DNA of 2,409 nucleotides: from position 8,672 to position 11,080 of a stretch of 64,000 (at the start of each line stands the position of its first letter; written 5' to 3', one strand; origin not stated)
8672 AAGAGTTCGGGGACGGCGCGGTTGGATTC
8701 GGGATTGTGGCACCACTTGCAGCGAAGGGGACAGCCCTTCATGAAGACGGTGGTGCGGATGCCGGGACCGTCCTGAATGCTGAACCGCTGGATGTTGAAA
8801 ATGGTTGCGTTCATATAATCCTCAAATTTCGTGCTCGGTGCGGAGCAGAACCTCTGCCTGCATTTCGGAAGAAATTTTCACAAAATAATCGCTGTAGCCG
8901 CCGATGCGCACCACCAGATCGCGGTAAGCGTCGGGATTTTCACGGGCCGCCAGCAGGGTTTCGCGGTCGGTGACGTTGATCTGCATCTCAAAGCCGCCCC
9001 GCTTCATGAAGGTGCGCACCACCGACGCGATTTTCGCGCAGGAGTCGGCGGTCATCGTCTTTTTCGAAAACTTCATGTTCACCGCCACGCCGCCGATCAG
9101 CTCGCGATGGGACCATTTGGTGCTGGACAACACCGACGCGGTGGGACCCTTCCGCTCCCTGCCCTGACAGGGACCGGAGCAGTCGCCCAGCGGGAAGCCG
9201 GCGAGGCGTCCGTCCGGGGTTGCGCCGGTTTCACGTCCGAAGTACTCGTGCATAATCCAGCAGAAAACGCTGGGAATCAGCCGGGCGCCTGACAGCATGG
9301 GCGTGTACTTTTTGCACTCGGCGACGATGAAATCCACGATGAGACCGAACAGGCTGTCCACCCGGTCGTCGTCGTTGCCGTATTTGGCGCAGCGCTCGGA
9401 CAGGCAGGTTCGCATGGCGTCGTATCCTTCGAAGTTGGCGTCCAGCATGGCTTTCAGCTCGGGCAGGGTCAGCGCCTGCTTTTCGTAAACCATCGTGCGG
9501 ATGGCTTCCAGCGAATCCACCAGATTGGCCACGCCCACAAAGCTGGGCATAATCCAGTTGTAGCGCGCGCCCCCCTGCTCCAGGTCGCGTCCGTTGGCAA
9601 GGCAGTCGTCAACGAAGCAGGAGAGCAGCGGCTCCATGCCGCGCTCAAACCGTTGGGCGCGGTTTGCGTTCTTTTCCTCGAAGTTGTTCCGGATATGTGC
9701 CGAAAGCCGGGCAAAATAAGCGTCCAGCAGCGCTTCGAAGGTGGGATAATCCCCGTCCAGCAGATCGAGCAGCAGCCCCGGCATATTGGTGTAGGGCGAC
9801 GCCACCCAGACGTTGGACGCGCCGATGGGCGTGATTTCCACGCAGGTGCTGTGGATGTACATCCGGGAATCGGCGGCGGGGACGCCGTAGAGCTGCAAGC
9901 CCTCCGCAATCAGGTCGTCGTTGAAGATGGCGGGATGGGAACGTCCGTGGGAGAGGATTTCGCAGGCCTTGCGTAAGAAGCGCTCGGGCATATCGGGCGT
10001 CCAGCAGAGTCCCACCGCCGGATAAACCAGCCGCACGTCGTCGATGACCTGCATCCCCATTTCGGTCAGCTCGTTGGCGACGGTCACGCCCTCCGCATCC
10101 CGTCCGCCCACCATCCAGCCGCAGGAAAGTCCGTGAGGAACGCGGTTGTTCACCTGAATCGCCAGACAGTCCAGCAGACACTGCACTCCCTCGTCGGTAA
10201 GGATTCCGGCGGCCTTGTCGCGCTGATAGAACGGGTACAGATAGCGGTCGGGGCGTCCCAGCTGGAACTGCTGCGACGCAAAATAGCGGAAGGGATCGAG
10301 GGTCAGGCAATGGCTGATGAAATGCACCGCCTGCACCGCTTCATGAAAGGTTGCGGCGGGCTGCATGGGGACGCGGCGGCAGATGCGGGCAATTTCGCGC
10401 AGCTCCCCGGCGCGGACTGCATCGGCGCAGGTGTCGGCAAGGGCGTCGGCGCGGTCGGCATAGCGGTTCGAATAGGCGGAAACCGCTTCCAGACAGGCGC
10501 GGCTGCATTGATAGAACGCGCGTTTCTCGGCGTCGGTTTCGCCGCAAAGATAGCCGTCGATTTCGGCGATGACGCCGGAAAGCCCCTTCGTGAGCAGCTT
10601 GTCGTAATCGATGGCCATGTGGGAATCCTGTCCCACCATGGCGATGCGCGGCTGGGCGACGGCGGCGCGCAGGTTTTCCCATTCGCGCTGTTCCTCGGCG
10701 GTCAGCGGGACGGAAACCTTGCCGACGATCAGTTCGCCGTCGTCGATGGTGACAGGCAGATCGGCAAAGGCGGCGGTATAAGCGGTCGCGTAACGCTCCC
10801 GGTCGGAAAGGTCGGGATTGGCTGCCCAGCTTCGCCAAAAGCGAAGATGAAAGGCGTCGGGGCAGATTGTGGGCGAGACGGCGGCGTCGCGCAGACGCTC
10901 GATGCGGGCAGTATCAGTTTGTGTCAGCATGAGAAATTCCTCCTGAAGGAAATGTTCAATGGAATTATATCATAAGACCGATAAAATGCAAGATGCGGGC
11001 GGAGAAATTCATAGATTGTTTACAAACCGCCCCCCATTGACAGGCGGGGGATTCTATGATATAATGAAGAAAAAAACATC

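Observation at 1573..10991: Orphan short glycyl-radical enzyme plus activase heading a glycan-processing-like operon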

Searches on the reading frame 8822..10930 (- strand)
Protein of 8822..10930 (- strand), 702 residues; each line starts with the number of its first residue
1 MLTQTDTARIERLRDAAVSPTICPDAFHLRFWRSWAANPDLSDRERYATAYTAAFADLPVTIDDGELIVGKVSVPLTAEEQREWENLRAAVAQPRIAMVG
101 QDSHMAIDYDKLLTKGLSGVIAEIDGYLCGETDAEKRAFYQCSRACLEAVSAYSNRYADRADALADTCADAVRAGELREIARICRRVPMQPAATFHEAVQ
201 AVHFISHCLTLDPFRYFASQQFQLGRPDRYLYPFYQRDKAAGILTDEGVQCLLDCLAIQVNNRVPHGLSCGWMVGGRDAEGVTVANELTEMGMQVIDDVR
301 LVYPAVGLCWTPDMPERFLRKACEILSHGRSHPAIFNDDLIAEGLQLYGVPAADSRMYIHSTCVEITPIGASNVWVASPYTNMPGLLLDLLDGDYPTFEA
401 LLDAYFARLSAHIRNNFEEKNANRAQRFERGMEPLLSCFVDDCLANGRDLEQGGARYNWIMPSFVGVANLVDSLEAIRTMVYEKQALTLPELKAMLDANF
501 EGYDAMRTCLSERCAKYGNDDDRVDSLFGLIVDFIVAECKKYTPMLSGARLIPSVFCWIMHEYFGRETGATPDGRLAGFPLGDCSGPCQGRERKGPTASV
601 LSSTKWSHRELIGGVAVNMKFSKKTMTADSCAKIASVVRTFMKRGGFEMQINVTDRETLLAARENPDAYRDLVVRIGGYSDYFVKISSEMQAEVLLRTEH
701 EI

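Call 9: search_protein_families(library=pfam, proteins=[window:8822-10930:-], max_evalue=0.01)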
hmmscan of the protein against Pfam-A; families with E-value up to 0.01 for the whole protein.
window:8822-10930:- (702 aa): 2 families
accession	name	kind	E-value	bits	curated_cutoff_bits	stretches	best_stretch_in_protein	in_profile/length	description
PF02901.20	PFL-like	-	1.1e-111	375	24.3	1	92-565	147-647/647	Pyruvate formate lyase-like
PF01228.26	Gly_radical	-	6.5e-24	84.9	22.2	1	587-684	7-106/106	Glycine radical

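Call 10: search_protein_families(library=ncbifam, proteins=[window:8822-10930:-], max_evalue=0.01)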
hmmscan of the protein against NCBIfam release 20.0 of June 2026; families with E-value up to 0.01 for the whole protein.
window:8822-10930:- (702 aa): 12 families
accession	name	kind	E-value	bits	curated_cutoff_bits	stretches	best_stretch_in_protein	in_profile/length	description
TIGR01774.1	PFL2-3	subfamily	9e-122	407.8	678.2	1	99-702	152-786/786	formate C-acetyltransferase/glycerol dehydratase family glycyl radical enzyme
NF043068.1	glycl_HYPD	equivalog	2.4e-103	346.7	1100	1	121-701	178-783/784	trans-4-hydroxy-L-proline dehydratase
NF007437.0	PRK09983.1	equivalog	7.5e-95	318.6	1109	1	102-701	154-764/765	formate C-acetyltransferase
NF048011.1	SfplDhtHpsGDes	equivalog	2.8e-93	313.7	1000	1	107-701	188-820/821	(2S)-3-sulfopropanediol dehydratase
TIGR04394.1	choline_CutC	equivalog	5.8e-88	296.3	1050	1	112-698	168-784/789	choline trimethylamine-lyase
NF048009.1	SfplDhtHpfGKleb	equivalog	6.2e-84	282.6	1000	2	424-700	542-822/824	(2S)-3-sulfopropanediol dehydratase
NF033718.1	indole_decarb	equivalog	8e-69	232.7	1100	2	514-701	680-867/868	indoleacetate decarboxylase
NF033715.1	glycyl_HPDL_Lrg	equivalog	4.4e-59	200.2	1150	3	508-701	709-900/901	4-hydroxyphenylacetate decarboxylase large subunit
TIGR01255.1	pyr_form_ly_1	equivalog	1.7e-26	93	994.2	1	465-701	512-742/744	formate C-acetyltransferase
NF038360.1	rad_fix_GrcA3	exception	4.7e-14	52.2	158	1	634-701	9-76/78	autonomous glycyl radical cofactor GrcA3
NF008341.1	PRK11127.1-1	equivalog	6.2e-13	48.6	145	1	642-701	19-78/80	autonomous glycyl radical cofactor GrcA2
TIGR04365.1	spare_glycyl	equivalog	3.3e-08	33.8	170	1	643-698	66-121/126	autonomous glycyl radical cofactor GrcA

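Call 11: search_solved_structures(query=window:8822-10930:-, max_evalue=0.001, show_alignments=2)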
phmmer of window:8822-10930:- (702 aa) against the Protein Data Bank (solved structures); distinct sequences matched with E-value up to 0.001: 36.
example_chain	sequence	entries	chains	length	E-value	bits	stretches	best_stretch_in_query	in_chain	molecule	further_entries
1r8w_A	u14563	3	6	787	1.2e-94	321.1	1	103-700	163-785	glycerol dehydratase | B12-independent glycerol dehydratase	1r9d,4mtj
9rco_A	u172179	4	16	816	3.6e-86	293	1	99-701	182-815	Glycyl radical protein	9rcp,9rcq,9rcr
6vxc_A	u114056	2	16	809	1.1e-84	288.1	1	130-700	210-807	Trans-4-hydroxy-L-proline dehydratase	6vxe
9f3w_A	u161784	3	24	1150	1.9e-84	287.4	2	108-699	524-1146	Choline trimethylamine-lyase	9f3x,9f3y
8yjo_A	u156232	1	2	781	4.7e-83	282.7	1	102-702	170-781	Probable dehydratase PflD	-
5i2a_A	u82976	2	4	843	2.6e-79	270.3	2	103-506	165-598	Diol-dehydratase | Diol dehydratase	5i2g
8id0_A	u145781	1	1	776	1.2e-74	255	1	103-702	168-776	formate C-acetyltransferase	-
5a0u_A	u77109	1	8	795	2.3e-74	254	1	108-699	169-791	CHOLINE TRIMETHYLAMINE LYASE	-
5a0z_A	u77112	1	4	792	2.5e-74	253.9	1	108-699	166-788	CHOLINE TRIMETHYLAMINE LYASE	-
9ht9_A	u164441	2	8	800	3.4e-74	253.5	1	130-698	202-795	Choline trimethylamine-lyase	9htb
9r0v_A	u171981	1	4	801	3.4e-74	253.5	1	130-698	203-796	Choline trimethylamine-lyase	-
5fay_A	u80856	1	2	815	3.6e-74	253.4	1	130-698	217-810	Choline trimethylamine-lyase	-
6vue_A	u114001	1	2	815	3.6e-74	253.4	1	130-698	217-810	Choline trimethylamine-lyase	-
5faw_A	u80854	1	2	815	3.7e-74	253.3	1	130-698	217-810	Choline trimethylamine-lyase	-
5fau_A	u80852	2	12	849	4.3e-74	253.1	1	130-698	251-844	Choline trimethylamine-lyase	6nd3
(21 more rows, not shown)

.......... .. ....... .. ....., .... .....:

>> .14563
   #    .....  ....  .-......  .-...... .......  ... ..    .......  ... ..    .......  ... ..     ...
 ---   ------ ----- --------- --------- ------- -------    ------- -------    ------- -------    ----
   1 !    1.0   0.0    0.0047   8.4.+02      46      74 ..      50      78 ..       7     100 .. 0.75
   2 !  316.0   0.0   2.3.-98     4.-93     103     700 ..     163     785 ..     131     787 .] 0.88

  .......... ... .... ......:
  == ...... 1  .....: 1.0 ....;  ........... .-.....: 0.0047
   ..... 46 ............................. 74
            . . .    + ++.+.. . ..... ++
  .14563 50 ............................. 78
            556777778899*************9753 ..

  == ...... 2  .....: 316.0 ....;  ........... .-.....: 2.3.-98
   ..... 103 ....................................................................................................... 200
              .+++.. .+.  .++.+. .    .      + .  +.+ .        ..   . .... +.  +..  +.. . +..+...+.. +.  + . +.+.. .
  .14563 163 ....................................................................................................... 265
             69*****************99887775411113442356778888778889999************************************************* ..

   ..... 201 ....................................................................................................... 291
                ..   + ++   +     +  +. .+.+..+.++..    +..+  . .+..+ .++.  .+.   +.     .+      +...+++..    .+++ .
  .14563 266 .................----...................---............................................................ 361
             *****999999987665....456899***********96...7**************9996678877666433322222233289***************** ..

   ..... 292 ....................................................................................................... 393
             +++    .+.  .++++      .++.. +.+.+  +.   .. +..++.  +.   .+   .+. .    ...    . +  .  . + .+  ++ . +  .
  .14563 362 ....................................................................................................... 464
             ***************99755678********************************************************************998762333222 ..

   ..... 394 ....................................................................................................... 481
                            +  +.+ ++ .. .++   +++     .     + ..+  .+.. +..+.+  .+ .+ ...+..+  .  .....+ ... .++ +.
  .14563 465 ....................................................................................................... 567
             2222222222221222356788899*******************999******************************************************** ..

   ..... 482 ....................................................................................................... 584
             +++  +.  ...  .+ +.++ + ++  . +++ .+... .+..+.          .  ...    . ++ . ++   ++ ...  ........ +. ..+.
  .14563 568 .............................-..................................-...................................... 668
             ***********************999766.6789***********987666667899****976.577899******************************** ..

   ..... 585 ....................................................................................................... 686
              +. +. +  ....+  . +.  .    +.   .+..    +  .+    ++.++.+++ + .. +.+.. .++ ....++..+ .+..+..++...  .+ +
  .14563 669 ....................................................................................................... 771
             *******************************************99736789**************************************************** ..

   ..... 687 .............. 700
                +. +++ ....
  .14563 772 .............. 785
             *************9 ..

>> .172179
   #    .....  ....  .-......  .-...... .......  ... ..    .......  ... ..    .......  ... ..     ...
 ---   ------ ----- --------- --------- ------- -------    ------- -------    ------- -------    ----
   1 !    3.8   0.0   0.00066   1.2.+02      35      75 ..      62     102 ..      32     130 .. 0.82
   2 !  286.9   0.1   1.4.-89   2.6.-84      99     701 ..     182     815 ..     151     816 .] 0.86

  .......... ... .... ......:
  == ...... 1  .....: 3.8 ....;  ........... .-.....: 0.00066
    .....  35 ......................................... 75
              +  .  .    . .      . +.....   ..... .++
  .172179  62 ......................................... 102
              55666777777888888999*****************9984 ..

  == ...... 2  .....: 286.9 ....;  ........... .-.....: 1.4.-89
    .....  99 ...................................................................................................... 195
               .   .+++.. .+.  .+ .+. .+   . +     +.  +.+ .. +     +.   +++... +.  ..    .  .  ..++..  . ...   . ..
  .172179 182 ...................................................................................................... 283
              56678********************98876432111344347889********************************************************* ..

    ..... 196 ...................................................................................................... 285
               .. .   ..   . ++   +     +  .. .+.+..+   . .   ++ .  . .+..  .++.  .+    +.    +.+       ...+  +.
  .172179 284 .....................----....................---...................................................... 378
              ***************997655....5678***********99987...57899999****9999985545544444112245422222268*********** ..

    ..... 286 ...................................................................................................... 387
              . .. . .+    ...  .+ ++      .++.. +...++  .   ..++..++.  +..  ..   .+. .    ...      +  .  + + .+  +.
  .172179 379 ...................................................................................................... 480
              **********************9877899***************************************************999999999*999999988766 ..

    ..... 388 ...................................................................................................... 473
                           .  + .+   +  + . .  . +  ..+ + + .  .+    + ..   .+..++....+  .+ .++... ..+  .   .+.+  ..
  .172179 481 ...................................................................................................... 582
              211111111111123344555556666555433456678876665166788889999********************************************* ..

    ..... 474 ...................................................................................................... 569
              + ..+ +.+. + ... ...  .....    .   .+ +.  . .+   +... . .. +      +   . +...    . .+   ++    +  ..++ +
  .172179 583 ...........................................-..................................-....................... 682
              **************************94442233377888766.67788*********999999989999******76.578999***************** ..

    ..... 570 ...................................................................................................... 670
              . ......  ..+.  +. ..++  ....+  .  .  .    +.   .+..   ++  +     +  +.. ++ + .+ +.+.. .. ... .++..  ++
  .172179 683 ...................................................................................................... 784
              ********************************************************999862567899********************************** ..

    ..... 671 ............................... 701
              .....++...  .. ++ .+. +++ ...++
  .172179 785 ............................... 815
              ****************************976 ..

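Call 12: find_homologous_proteins(query=window:8822-10930:-, max_evalue=1e-10)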
Query window:8822-10930:- (702 aa): 2357 proteins with E <= 1e-10 among 8000 candidates; the best 120 are listed.
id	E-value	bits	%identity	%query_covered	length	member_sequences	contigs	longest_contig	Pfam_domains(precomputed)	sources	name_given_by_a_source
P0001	0.0e+0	1635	100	100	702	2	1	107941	PF02901.21,PF01228.27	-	-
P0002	0.0e+0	1108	68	100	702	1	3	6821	PF02901.21,PF01228.27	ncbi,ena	-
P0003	0.0e+0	1107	68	100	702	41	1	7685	PF02901.21,PF01228.27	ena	-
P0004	0.0e+0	1071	66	99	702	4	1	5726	PF02901.21,PF01228.27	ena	-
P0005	0.0e+0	1060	66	99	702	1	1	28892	PF02901.21,PF01228.27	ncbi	-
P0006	0.0e+0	1049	65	99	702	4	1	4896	PF02901.21,PF01228.27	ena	-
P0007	0.0e+0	1045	64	99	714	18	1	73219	PF02901.21,PF01228.27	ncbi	-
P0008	0.0e+0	1023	62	99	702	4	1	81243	PF02901.21,PF01228.27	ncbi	-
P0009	0.0e+0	1015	62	99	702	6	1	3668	PF02901.21,PF01228.27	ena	-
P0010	0.0e+0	1015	63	99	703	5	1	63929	PF02901.21,PF01228.27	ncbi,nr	ncbi:MAG: hypothetical protein K5784_09225 [Clostridiales bacterium]|nr:hypothetical protein [Clostr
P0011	0.0e+0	1013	63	99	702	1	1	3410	PF02901.21,PF01228.27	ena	-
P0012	0.0e+0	1013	65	99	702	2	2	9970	PF02901.21,PF01228.27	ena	-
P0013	0.0e+0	1012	63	100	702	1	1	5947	PF02901.21,PF01228.27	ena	-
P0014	0.0e+0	1011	62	99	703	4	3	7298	PF02901.21,PF01228.27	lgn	-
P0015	1.4e-298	1010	63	99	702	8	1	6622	PF02901.21,PF01228.27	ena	-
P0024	2.0e-292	990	62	99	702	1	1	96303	PF02901.21,PF01228.27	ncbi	-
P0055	4.0e-279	946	59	100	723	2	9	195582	PF02901.21,PF01228.27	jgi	-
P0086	6.3e-274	929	58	99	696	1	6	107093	PF02901.21,PF01228.27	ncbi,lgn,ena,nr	ncbi:MAG: hypothetical protein IJN07_06335 [Clostridia bacterium]|nr:hypothetical protein [Clostridi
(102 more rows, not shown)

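Call 18: find_encoding_contigs(protein=P0007, flank=10000, max_places=2)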
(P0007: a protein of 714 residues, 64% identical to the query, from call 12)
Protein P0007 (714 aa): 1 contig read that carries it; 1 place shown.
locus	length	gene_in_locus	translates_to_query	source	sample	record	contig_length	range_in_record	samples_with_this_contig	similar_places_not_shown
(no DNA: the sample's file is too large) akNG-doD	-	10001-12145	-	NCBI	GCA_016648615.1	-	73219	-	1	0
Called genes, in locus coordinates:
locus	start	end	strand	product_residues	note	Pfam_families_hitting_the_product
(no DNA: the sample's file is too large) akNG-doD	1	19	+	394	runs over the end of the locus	PF14262:Cthe_2159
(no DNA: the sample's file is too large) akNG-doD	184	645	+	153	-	PF09719:C_GCAxxG_C_C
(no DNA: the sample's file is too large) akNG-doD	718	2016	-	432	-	PF00753:Lactamase_B, PF00583:Acetyltransf_1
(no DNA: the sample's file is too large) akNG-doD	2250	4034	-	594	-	PF02838:Glyco_hydro_20b, PF00728:Glyco_hydro_20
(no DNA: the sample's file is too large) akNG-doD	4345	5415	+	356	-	PF00657:Lipase_GDSL (faint), PF13472:Lipase_GDSL_2 (faint)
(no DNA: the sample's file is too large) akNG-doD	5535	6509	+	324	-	PF00535:Glycos_transf_2, PF10111:Glyco_tranf_2_2, PF13641:Glyco_tranf_2_3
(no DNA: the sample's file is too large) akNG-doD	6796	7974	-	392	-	PF00079:Serpin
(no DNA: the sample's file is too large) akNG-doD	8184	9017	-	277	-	PF03009:GDPD, PF16387:DUF4996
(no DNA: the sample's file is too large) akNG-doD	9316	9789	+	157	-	PF06347:SH3_4 (faint), PF08239:SH3_3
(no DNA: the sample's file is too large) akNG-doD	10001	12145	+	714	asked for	PF02901:PFL-like, PF01228:Gly_radical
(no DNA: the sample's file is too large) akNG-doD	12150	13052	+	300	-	PF13353:Fer4_12, PF04055:Radical_SAM, PF12838:Fer4_7 (weak), PF13187:Fer4_9 (weak), PF13484:Fer4_16 (faint), PF14697:Fer4_21 (weak), PF00037:Fer4 (weak), PF12837:Fer4_6 (weak)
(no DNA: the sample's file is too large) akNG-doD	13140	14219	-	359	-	PF13472:Lipase_GDSL_2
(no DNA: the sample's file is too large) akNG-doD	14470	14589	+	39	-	-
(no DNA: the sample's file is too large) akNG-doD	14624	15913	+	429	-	PF01408:GFO_IDH_MocA, PF22725:GFO_IDH_MocA_C3, PF02894:GFO_IDH_MocA_C (weak), PF21252:Glyco_hydro_109_C (weak)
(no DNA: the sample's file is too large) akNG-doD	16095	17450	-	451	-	-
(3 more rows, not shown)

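Call 19: find_encoding_contigs(protein=P0024, flank=10000, max_places=2)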
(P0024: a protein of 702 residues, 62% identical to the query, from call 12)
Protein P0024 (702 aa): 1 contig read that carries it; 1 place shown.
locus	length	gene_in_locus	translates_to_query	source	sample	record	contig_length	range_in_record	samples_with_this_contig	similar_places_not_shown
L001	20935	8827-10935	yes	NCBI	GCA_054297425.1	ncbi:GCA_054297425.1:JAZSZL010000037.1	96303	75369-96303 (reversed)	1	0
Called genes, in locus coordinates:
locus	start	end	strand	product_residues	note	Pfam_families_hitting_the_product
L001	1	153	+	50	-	?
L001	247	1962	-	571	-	PF00158:Sigma54_activat, PF01078:Mg_chelatase, PF05496:RuvB_N (weak), PF13191:AAA_16 (faint), PF13401:AAA_22 (faint), PF00004:AAA, PF07728:AAA_5, PF05362:Lon_C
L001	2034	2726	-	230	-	PF00899:ThiF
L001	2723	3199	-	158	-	PF03061:4HBT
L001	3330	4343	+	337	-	PF00106:adh_short, PF01073:3Beta_HSD, PF01370:Epimerase, PF02719:Polysacc_synt_2, PF04321:RmlD_sub_bind, PF08659:KR, PF13460:NAD_binding_10, PF16363:GDP_Man_Dehyd, +1 more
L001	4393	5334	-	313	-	PF00056:Ldh_1_N, PF02866:Ldh_1_C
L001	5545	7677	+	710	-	PF02901:PFL-like, PF01228:Gly_radical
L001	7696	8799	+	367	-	PF01208:URO-D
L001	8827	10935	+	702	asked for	PF02901:PFL-like, PF01228:Gly_radical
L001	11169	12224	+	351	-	PF13407:Peripla_BP_4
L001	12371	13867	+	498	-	PF00005:ABC_tran, PF13304:AAA_21 (faint), PF13555:AAA_29 (faint), PF00005:ABC_tran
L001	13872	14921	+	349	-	PF02653:BPD_transp_2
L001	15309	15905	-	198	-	-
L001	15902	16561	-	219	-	PF00440:TetR_N, PF17938:TetR_C_29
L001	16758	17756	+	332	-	PF00389:2-Hacid_dh, PF02826:2-Hacid_dh_C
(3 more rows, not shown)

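Call 20: find_encoding_contigs(protein=P0055, flank=10000, max_places=2)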
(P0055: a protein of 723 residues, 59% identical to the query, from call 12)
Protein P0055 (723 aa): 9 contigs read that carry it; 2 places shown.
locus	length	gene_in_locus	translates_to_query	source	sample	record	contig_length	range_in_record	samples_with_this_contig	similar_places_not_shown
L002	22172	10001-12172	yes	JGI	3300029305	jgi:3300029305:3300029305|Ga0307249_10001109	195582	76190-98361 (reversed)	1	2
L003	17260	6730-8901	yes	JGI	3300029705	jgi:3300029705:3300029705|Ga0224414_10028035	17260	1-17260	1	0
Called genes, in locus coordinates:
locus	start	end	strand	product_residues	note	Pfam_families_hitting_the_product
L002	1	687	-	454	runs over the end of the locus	PF01595:CNNM, PF00571:CBS, PF03471:CorC_HlyC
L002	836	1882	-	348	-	PF04203:Sortase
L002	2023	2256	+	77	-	-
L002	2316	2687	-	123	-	PF16320:Ribosomal_L12_N, PF00542:Ribosomal_L12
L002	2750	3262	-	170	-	PF00466:Ribosomal_L10, PF27436:RL10_C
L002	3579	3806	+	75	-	PF00269:SASP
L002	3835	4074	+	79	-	PF00269:SASP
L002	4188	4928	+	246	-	PF07722:Peptidase_C26, PF00117:GATase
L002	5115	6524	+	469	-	PF06863:DUF1254, PF06742:DUF1214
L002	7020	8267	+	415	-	PF04616:Glyco_hydro_43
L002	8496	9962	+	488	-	PF00144:Beta-lactamase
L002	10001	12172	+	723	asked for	PF02901:PFL-like, PF01228:Gly_radical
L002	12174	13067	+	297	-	PF13353:Fer4_12 (weak), PF12797:Fer4_2 (faint), PF00037:Fer4 (faint), PF12837:Fer4_6 (faint), PF13183:Fer4_8 (faint), PF13353:Fer4_12 (weak), PF04055:Radical_SAM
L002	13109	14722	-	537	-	PF01019:G_glu_transpept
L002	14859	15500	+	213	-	PF00702:Hydrolase, PF12710:HAD, PF13419:HAD_2, PF13242:Hydrolase_like (weak)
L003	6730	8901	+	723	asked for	PF02901:PFL-like, PF01228:Gly_radical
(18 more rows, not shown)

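Call 21: find_encoding_contigs(protein=P0086, flank=10000, max_places=2)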
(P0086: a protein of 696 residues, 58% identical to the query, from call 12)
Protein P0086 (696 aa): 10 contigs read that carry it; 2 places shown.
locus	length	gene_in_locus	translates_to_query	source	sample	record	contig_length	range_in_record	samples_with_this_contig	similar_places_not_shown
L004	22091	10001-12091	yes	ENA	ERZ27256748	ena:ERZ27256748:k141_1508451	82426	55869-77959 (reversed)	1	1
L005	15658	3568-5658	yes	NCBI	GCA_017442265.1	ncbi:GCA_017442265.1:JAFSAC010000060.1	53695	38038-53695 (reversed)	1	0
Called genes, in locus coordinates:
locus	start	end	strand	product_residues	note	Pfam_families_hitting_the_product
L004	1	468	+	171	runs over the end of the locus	-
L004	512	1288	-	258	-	PF14337:Abi_alpha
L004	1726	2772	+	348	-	-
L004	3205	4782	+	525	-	PF01381:HTH_3, PF07022:Phage_CI_repr (weak), PF12844:HTH_19, PF13560:HTH_31 (weak), PF03747:ADP_ribosyl_GH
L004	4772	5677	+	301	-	PF00294:PfkB, PF08543:Phos_pyr_kin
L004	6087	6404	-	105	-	PF01906:YbjQ_1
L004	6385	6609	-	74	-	-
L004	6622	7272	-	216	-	PF02254:TrkA_N, PF03446:NAD_binding_2 (faint), PF02080:TrkA_C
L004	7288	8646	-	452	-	PF02386:TrkH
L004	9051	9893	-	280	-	PF02311:AraC_binding, PF07883:Cupin_2, PF00165:HTH_AraC (faint), PF12833:HTH_18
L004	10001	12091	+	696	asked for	PF02901:PFL-like, PF01228:Gly_radical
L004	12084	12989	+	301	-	PF13353:Fer4_12 (weak), PF04055:Radical_SAM, PF13237:Fer4_10 (weak), PF13187:Fer4_9 (weak), PF14697:Fer4_21 (weak), PF00037:Fer4 (weak), PF12837:Fer4_6 (weak), PF13353:Fer4_12 (weak), +1 more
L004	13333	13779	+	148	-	-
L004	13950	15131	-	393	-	PF02574:S-methyl_trans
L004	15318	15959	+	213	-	PF16255:Lipase_GDSL_lke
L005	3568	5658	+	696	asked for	PF02901:PFL-like, PF01228:Gly_radical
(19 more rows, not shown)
